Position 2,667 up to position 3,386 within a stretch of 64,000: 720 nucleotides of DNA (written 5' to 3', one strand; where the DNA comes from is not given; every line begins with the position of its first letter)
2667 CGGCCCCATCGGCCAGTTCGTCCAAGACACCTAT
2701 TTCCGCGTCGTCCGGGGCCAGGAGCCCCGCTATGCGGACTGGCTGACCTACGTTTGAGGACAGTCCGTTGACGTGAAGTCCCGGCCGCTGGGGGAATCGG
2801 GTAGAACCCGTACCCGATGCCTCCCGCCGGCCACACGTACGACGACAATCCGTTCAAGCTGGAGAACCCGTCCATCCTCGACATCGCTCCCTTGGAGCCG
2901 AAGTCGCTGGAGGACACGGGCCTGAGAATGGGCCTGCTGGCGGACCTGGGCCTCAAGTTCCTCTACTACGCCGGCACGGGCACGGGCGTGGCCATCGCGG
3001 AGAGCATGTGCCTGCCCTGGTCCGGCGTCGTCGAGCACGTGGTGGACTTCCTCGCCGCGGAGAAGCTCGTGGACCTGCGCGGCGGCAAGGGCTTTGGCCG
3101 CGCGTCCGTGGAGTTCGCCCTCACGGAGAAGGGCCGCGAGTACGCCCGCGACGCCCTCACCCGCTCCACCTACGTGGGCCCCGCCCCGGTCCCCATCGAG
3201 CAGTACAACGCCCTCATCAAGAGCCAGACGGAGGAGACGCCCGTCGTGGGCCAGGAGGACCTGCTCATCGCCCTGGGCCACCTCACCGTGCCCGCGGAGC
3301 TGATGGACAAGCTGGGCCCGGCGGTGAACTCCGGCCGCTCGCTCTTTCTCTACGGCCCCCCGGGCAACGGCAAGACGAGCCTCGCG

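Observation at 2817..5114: Gene pair: wHTH-AAA ATPase followed by a Fic-fold protein whose catalytic motif is degenerate (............)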

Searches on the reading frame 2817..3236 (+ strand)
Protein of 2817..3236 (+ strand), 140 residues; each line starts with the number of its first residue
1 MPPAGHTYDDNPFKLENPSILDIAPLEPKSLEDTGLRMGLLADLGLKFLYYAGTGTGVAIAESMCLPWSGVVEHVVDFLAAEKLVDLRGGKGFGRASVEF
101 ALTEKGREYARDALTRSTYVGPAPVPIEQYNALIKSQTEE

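Call 66: search_protein_families(library=pfam, proteins=[window:2817-3236:+], max_evalue=10)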
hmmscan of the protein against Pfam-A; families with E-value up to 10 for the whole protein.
seq(140 aa): 1 family
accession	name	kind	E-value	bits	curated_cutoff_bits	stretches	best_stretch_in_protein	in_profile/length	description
PF18105.7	PGM1_C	-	0.059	13.3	22.5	1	40-76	5-39/54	PGM1 C-terminal domain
